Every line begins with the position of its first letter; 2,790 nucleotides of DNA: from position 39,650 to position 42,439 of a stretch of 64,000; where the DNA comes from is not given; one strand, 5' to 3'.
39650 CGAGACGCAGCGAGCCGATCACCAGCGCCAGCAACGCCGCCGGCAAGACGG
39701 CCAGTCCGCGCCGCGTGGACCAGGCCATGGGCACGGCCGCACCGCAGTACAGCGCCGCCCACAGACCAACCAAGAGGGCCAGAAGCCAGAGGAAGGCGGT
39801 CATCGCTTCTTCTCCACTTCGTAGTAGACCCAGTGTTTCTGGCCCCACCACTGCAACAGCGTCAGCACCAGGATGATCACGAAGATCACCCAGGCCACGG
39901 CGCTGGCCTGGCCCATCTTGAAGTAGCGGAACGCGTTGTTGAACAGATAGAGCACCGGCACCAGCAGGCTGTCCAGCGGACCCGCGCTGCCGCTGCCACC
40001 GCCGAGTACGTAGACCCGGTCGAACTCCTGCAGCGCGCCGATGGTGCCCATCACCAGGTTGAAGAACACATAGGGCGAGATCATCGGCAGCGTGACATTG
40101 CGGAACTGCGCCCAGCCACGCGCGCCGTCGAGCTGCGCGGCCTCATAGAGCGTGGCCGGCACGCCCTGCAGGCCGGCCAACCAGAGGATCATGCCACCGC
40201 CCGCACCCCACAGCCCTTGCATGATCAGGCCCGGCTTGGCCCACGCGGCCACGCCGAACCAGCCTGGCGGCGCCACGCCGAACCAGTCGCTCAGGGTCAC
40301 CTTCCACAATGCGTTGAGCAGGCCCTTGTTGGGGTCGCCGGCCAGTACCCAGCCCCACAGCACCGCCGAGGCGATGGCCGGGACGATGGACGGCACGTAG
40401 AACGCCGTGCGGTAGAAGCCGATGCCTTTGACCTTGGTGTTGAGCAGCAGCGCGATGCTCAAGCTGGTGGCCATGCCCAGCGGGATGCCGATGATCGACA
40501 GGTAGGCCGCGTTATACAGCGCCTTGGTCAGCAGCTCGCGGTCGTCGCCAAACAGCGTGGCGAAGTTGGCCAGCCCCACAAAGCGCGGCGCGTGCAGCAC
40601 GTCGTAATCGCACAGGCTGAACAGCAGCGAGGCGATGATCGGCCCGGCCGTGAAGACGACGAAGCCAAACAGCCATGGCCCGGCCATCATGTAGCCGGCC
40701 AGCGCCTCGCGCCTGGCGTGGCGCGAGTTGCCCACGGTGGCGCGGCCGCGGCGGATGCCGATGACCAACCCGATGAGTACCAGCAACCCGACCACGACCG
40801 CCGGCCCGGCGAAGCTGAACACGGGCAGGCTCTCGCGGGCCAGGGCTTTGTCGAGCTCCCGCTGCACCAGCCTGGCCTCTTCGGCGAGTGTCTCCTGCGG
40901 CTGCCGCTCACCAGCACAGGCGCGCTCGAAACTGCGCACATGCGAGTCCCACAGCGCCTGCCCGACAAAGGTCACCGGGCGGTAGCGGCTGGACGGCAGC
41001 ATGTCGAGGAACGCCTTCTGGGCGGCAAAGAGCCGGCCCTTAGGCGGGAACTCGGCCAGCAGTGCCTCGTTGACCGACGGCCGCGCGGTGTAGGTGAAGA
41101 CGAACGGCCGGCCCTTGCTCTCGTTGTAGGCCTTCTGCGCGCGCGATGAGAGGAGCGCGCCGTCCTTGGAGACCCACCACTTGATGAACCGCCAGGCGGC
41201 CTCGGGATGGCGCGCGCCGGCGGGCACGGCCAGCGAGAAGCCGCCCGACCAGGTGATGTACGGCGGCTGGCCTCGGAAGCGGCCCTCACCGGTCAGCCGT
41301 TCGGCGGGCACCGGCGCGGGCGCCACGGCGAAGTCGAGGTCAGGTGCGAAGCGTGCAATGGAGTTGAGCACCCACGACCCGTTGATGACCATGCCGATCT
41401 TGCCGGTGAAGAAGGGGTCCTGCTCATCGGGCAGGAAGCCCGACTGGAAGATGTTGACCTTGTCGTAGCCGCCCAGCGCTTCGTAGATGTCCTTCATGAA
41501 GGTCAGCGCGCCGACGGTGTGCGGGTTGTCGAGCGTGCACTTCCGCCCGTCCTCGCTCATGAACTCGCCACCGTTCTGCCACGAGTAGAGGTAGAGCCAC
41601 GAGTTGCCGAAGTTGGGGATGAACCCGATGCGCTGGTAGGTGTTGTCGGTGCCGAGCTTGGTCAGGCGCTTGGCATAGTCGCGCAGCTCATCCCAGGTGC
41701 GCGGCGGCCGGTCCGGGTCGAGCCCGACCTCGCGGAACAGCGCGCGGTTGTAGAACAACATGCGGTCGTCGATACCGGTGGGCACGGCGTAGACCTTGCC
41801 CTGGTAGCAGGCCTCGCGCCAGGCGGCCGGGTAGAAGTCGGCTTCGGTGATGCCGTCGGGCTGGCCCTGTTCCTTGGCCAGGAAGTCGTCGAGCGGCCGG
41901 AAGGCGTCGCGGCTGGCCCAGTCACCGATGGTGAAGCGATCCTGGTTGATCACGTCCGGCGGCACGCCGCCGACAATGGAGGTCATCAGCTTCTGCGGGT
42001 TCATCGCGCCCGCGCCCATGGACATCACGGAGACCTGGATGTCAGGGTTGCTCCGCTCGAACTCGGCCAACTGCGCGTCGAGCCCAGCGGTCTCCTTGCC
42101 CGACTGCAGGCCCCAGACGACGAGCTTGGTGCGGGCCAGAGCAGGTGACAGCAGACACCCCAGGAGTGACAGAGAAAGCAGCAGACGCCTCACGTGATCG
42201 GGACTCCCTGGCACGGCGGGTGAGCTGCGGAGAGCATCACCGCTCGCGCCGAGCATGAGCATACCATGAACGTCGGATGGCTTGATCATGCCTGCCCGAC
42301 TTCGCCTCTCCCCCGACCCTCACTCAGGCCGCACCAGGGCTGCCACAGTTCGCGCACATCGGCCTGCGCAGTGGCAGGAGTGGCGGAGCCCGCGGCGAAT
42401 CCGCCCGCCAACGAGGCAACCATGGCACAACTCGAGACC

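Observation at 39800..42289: ABC sugar importer with substrate-binding protein covalently fused to its MalF-type permease via an extra linker TM helix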

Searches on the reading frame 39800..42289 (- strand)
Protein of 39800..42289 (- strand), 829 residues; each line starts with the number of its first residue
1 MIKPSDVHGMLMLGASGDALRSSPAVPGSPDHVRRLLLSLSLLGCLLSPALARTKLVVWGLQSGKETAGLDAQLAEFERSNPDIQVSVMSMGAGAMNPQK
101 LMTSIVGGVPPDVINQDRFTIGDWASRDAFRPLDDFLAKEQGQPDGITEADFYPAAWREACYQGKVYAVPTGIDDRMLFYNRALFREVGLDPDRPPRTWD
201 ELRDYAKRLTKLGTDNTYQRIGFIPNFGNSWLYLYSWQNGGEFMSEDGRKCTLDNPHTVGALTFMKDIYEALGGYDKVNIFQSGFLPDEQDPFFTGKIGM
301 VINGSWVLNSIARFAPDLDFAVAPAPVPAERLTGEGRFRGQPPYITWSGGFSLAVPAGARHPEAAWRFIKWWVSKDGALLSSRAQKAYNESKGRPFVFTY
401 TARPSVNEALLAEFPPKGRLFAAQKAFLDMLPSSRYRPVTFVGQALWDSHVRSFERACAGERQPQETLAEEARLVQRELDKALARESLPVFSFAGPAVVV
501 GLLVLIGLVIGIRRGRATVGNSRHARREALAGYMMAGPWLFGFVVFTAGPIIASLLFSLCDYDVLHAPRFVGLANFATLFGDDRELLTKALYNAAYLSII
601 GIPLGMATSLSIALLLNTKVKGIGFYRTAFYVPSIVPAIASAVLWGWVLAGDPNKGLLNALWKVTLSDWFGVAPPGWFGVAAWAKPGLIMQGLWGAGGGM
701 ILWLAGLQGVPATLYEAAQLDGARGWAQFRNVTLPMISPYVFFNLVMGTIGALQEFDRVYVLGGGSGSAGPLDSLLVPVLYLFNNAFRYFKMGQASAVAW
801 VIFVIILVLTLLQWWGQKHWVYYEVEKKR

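Call 6: search_protein_families(library=pfam, proteins=[window:39800-42289:-], max_evalue=0.01)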
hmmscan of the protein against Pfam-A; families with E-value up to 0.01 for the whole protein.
window:39800-42289:- (829 aa): 3 families
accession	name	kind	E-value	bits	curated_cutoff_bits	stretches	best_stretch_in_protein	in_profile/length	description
PF01547.30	SBP_bac_1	-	3.7e-41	142.5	26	1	66-377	4-305/307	Bacterial extracellular solute-binding protein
PF13416.11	SBP_bac_8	-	1.4e-30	107.5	27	1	74-378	3-249/279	Bacterial extracellular solute-binding protein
PF00528.27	BPD_transp_1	-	2.2e-12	47.5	26.4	1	605-812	5-174/184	Binding-protein-dependent transport system inner membrane component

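Call 7: search_protein_families(library=ncbifam, proteins=[window:39800-42289:-], max_evalue=0.01)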
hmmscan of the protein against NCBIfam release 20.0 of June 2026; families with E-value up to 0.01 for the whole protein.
window:39800-42289:- (829 aa): 19 families
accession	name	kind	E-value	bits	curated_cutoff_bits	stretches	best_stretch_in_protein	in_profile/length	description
NF007852.0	PRK10561.1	equivalog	1.3e-23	84.3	335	1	521-815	3-286/295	sn-glycerol-3-phosphate ABC transporter permease UgpA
NF040931.1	ABC_arch_GlcT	equivalog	5.3e-15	55.8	360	1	551-821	16-276/278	glucose ABC transporter permease GlcT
NF008211.0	PRK10974.1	equivalog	8.2e-14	51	411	1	33-326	6-293/439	sn-glycerol-3-phosphate ABC transporter substrate-binding protein UgpB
NF008232.0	PRK10999.1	equivalog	9.8e-12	44.3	392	1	571-813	265-511/520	maltose ABC transporter permease MalF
TIGR03851.1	chitin_NgcE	equivalog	1.5e-11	43.9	399.65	1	98-386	81-365/450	N-acetylglucosamine/diacetylchitobiose ABC transporter substrate-binding protein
TIGR03850.1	bind_CPR_0540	equivalog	3.3e-10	39.2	299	1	60-380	40-353/437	carbohydrate ABC transporter substrate-binding protein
NF007011.0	PRK09474.1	equivalog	2.4e-09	36.5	291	1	50-327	27-275/396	maltose/maltodextrin ABC transporter substrate-binding protein MalE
NF053763.1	ABCarbgalBndGanS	equivalog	9.5e-08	31.2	700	1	53-313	38-279/420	galactooligosaccharide ABC transporter substrate-binding protein GanS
TIGR03262.1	PhnU2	equivalog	1.2e-07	30.7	593.25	1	543-764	14-213/546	putative 2-aminoethylphosphonate ABC transporter permease subunit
TIGR00969.1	3a0106s02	subfamily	3e-07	30.2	240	1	714-812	173-265/272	sulfate ABC transporter permease subunit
NF008620.0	PRK11602.1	equivalog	1.5e-05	24.3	442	1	716-814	178-274/291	sulfate/thiosulfate ABC transporter permease CysW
TIGR02139.1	permease_CysT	equivalog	2.2e-05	24.2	246.1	1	707-817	155-263/265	sulfate ABC transporter permease subunit CysT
NF008208.0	PRK10971.1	equivalog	5.2e-05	22.8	415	1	714-810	170-260/277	sulfate/thiosulfate ABC transporter permease CysT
TIGR01581.1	Mo_ABC_porter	hypoth_equivalog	8.8e-05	22.1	210.3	1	705-804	124-219/225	ABC transporter permease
NF008231.0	PRK10998.1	equivalog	0.00013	21.7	261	1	707-757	181-231/296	maltose ABC transporter permease MalG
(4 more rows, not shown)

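Call 8: find_homologous_proteins(query=window:39800-42289:-, max_evalue=1e-10)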
Query window:39800-42289:- (829 aa): 1215 proteins with E <= 1e-10 among 8000 candidates; the best 120 are listed.
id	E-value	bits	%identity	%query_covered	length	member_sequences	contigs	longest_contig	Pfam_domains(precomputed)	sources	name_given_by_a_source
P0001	0.0e+0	1840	100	96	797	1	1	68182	PF13416.12,PF00528.28,PF01547.31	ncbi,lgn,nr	ncbi:MAG: extracellular solute-binding protein [Armatimonadetes bacterium]|nr:extracellular solute-b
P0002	0.0e+0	1674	90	96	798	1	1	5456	PF13416.12,PF00528.28,PF01547.31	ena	-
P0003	0.0e+0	1465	77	97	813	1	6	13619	PF13416.12,PF00528.28,PF01547.31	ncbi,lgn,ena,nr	ncbi:MAG TPA: hypothetical protein DCZ72_04225 [Armatimonadetes bacterium]|nr:hypothetical protein [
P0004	0.0e+0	1381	72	97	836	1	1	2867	PF13416.12,PF00528.28,PF01547.31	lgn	-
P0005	0.0e+0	1376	73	96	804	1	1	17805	PF13416.12,PF00528.28,PF01547.31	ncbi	-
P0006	0.0e+0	1376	73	94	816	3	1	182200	PF13416.12,PF00528.28,PF01547.31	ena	-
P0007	0.0e+0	1361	72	94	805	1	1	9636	PF13416.12,PF00528.28,PF01547.31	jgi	jgi:multiple sugar transport system permease protein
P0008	0.0e+0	1361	74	93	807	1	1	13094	PF13416.12,PF00528.28,PF01547.31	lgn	-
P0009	0.0e+0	1348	73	94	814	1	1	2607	PF13416.12,PF00528.28,PF01547.31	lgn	-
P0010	0.0e+0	1346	72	94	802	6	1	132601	PF13416.12,PF00528.28,PF01547.31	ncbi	ncbi:MAG TPA: extracellular solute-binding protein [Abditibacteriaceae bacterium]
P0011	0.0e+0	1342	71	96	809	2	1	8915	PF13416.12,PF00528.28,PF01547.31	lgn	-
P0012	0.0e+0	1340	70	96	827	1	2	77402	PF13416.12,PF00528.28,PF01547.31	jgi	jgi:ABC-type sugar transport system permease subunit/ABC-type glycerol-3-phosphate transport system 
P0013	0.0e+0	1339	70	96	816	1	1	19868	PF13416.12,PF00528.28,PF01547.31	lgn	-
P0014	0.0e+0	1339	68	100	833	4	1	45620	PF13416.12,PF00528.28,PF01547.31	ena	-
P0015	0.0e+0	1337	71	95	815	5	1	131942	PF13416.12,PF00528.28,PF01547.31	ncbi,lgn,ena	-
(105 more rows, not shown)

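Call 12: find_related_loci(query=A1, collection=genome_contigs, flank=8000)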
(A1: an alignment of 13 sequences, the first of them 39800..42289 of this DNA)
Query A1 (829 aa) in genome_contigs; peptide patterns used: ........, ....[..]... (x = any residue, [..] = any of these).
283 stretches matched a pattern; 255 encode a relative of the query (tblastn E <= 1e-3); the best 80 are kept; 80 distinct loci.
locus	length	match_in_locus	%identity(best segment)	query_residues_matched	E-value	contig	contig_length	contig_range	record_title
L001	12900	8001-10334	72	52-828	0e+0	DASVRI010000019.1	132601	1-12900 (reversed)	MAG TPA_asm: Abditibacteriaceae bacterium isolate SMAG_U3232 k141_498389, whole genome shotgun sequence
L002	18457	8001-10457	71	21-828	0e+0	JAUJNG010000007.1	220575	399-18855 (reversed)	MAG: Abditibacterium sp. isolate YX2bin22 opera_contig_130, whole genome shotgun sequence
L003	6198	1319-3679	71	42-827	0e+0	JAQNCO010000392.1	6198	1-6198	MAG: Abditibacteriota bacterium isolate RYN_269 scaffold_4240753, whole genome shotgun sequence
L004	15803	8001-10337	70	48-828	0e+0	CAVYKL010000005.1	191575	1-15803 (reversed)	MAG: uncultured bacterium isolate MFD01275.bin.2.168 genome assembly, contig: contig_10963, whole genome shotgun sequenc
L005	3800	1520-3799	75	53-811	0e+0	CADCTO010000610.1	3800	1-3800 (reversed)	uncultured Armatimonadetes bacterium isolate AVDCRST_MAG63 genome assembly, contig: NODE692, whole genome shotgun sequen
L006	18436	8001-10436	68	30-827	0e+0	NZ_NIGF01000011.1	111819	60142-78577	Abditibacterium utsteinense strain LMG 29911 Contig0011, whole genome shotgun sequence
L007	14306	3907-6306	70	34-828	0e+0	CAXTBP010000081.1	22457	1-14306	MAG TPA_asm: uncultured Armatimonadaceae bacterium isolate private_GTX0163_metawrap_bin.3 genome assembly, contig: priva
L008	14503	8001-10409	70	37-828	0e+0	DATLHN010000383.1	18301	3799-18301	MAG TPA_asm: Armatimonadaceae bacterium isolate SMAG_U13641 k141_317570, whole genome shotgun sequence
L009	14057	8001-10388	69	40-827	0e+0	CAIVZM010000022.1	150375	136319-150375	MAG: uncultured Armatimonadetes bacterium isolate Kiruna2_bin-4349 genome assembly, contig: bin-4349:22/84, whole genome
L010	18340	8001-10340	70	50-828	0e+0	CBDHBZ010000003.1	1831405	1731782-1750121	MAG: Abditibacterium sp. isolate 8b3576e8-bfd9-4b4c-bc7a-fdc956353a50 genome assembly, contig: contig_3, whole genome sh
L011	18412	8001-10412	67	34-828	0e+0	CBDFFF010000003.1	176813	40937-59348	MAG: Abditibacterium sp. isolate fe9fba55-339d-4547-813a-2ef718579e7a genome assembly, contig: contig_3, whole genome sh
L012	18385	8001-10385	68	33-828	0e+0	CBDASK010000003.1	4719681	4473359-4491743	MAG: Abditibacterium sp. isolate aec397a2-7ec2-4543-90ec-7bf1322ecbab genome assembly, contig: chromosome_2, whole genom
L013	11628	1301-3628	69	53-828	0e+0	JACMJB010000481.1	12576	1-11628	MAG: Armatimonadota bacterium isolate ES-bin-147 ES-bin-147-contig-k141_13986629, whole genome shotgun sequence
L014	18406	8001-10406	68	35-828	0e+0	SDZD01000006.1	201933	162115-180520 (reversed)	MAG: bacterium isolate PMG_196 scaffold_85, whole genome shotgun sequence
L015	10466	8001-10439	66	48-828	0e+0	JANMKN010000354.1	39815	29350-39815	MAG: Abditibacteriaceae bacterium isolate OTE_64_metabat_168 OTE_64_k141_4509573, whole genome shotgun sequence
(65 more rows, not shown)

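Call 15: search_solved_structures(query=window:39800-42289:-, max_evalue=0.001, show_alignments=0)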
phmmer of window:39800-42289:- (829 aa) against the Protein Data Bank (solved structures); distinct sequences matched with E-value up to 0.001: 491 (the best 60 are shown).
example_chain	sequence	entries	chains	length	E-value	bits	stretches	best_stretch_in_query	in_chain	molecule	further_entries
4r9f_A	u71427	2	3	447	2.2e-37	131.9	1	56-390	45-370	MBP1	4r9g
3k01_A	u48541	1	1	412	1.4e-23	86.2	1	56-374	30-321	Acarbose/maltose binding protein GacH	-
3jzj_A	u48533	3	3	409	1.6e-23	86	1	57-374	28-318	Acarbose/maltose binding protein GacH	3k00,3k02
7cad_A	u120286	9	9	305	4.9e-22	81.1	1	528-811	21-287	ABC sugar transporter, permease component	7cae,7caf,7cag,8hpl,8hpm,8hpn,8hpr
8ja7_A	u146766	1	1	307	7.8e-21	77.1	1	522-811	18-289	Trehalose transport system permease protein SugA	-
5ci5_A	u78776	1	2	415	1.3e-20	76.4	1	83-376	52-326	Extracellular solute-binding protein family 1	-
4qrz_A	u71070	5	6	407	5.9e-19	70.9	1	56-382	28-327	ABC-TYPE SUGAR TRANSPORTER | ABC transporter, substrate binding protein (Sugar)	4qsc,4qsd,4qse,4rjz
3uor_A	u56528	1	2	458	6e-19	70.9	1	55-371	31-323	ABC transporter sugar binding protein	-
5f7v_A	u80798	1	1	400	1.4e-18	69.7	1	54-310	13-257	Lmo0181 protein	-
6lce_A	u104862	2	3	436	9.8e-18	66.9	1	111-377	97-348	ABC transporter substrate binding component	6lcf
5ysb_A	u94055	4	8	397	2.4e-17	65.6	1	58-330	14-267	Lin1841 protein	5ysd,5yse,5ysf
8art_A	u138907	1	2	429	4.6e-17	64.6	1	65-375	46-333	Putative secreted maltose-binding protein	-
7bvt_A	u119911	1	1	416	4.5e-16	61.4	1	41-330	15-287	Hypothetical sugar ABC-transporter sugar binding protein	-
6dtq_A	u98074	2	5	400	2.2e-15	59.1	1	62-269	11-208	maltose-binding protein MalE3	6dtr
6rjy_A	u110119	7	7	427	1.4e-14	56.4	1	73-376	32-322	Arabino-oligosaccharids-binding protein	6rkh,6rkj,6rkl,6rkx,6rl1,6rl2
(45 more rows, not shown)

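Call 34: search_protein_representatives(protein=window:39800-42289:-)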
Query: 829 residues. Proteins with E-value up to 0.001 (for the whole library): 50683; up to 1e-10: 20338; up to 1e-30: 2019. The best 150 are listed.
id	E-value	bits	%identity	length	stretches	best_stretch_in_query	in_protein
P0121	3.1e-214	730.2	50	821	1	53-825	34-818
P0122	1.8e-198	678.1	46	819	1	45-827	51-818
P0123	3.0e-194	664.1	48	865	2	142-825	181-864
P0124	1.3e-188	645.4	46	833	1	96-825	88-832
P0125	4.1e-183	627.3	46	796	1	52-824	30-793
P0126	7.6e-167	573.5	42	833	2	140-824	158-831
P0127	9.1e-167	573.2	57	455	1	42-489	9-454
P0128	2.2e-166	571.9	42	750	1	58-820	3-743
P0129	3.9e-166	571.1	46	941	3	205-824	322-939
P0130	1.9e-163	562.2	42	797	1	53-824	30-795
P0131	2.0e-162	558.8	42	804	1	50-824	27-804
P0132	3.7e-162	558.0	39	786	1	45-827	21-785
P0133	7.0e-161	553.7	42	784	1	34-824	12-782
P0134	7.6e-161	553.6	42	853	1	52-824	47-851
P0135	2.6e-159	548.5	40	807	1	55-823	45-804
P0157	4.8e-114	398.8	34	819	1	91-824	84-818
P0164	1.2e-102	361.1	35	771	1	52-812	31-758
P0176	4.2e-91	322.9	34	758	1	41-825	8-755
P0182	7.2e-88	312.2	33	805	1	42-828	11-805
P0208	9.1e-77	275.5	39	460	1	34-516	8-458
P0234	2.7e-70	254.0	30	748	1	46-813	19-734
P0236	3.4e-70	253.7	31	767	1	59-824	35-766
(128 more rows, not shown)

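Call 35: list_cluster_members(proteins=[P0121, P0125, P0132, P0157, P0164, P0176, P0182, P0234, P0236, P0208])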
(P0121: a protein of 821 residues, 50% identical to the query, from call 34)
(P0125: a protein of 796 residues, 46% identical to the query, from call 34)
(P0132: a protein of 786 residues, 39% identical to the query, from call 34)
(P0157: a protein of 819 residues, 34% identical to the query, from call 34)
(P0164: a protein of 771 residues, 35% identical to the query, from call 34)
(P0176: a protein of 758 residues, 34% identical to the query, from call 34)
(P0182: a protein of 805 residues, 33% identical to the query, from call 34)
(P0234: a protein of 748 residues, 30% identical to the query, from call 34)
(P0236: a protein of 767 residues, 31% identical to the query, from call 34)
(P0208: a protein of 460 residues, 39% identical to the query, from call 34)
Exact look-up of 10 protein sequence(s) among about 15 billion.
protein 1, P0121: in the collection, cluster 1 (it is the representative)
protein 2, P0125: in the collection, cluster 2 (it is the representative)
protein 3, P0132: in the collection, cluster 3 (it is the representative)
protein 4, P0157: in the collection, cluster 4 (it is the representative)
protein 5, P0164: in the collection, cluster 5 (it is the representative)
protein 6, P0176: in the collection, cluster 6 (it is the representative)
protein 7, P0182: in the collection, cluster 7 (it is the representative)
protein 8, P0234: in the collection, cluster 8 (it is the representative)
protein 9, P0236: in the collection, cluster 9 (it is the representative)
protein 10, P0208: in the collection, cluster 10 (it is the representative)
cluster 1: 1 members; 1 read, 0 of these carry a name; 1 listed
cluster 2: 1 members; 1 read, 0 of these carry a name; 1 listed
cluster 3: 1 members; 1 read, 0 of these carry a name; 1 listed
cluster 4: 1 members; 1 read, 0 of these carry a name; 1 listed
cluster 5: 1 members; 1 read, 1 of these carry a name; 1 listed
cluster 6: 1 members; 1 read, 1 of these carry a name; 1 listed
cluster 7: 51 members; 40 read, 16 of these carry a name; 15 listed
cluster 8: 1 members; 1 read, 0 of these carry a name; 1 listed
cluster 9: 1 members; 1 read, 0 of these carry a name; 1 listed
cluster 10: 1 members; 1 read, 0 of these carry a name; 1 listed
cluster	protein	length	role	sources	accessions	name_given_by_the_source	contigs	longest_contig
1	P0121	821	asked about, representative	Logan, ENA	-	-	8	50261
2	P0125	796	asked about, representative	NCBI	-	-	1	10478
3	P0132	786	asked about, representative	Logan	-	-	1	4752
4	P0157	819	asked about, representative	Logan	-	-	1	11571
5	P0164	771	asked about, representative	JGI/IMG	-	ABC-type sugar transport system permease subunit/ABC-type glycerol-3-phosphate transport ...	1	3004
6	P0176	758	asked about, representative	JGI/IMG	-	ABC-type sugar transport system permease subunit/ABC-type glycerol-3-phosphate transport ...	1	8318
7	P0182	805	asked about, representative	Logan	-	-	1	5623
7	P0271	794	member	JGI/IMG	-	multiple sugar transport system permease protein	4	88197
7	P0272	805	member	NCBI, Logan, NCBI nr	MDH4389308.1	MAG: extracellular solute-binding protein [Fimbriimonas sp.] | extracellular solute-binding protein [Fimbriimonas sp.]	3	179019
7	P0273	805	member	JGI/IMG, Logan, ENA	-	multiple sugar transport system permease protein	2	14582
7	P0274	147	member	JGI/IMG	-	multiple sugar transport system permease protein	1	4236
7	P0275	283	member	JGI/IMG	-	multiple sugar transport system permease protein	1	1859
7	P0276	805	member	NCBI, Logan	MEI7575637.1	MAG: extracellular solute-binding protein [Armatimonadota bacterium]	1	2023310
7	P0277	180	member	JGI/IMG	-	multiple sugar transport system permease protein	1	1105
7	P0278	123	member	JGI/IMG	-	multiple sugar transport system permease protein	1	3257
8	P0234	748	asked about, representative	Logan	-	-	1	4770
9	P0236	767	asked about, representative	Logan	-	-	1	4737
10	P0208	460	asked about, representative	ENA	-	-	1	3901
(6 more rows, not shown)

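Call 37: find_homologous_proteins(query=P0234, max_evalue=1e-20)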
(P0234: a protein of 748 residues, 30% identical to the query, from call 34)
Query P0234 (748 aa): 430 proteins with E <= 1e-20 among 8000 candidates; the best 120 are listed.
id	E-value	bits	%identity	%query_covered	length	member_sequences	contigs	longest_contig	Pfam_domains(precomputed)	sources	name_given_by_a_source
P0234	0.0e+0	1696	100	100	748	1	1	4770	PF13416.12,PF00528.28,PF01547.31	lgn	-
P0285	0.0e+0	1359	80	97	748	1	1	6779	PF13416.12,PF00528.28,PF01547.31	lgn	-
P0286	0.0e+0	1032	60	99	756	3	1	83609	PF13416.12,PF00528.28,PF01547.31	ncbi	ncbi:MAG: extracellular solute-binding protein [Candidatus Omnitrophota bacterium]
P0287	4.5e-296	1002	59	96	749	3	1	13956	PF13416.12,PF00528.28,PF01547.31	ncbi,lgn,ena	ncbi:MAG: extracellular solute-binding protein [Candidatus Omnitrophota bacterium]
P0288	1.5e-294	997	59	96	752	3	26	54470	PF13416.12,PF00528.28,PF01547.31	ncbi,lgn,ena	-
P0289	5.8e-293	992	59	98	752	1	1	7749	PF13416.12,PF00528.28,PF01547.31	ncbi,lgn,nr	ncbi:MAG: extracellular solute-binding protein [Candidatus Omnitrophica bacterium]|nr:extracellular 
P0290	2.3e-292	990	58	98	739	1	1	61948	PF13416.12,PF00528.28,PF01547.31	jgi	jgi:multiple sugar transport system substrate-binding protein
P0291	2.2e-289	980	57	97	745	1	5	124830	PF13416.12,PF00528.28,PF01547.31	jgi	-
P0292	4.3e-287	972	57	98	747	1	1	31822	PF13416.12,PF00528.28,PF01547.31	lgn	-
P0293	1.3e-286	971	56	97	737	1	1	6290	PF13416.12,PF00528.28,PF01547.31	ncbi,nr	ncbi:MAG: extracellular solute-binding protein [Candidatus Omnitrophica bacterium]|nr:extracellular 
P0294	3.4e-285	966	57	95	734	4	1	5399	PF13416.12,PF00528.28,PF01547.31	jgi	-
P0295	6.4e-285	965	56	95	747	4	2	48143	PF13416.12,PF00528.28,PF01547.31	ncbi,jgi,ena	-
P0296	1.5e-283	961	56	97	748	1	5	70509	PF13416.12,PF00528.28,PF01547.31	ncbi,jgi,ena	-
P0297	3.4e-283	960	56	97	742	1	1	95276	PF13416.12,PF00528.28,PF01547.31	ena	-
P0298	7.0e-283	959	57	96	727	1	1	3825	PF13416.12,PF00528.28,PF01547.31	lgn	-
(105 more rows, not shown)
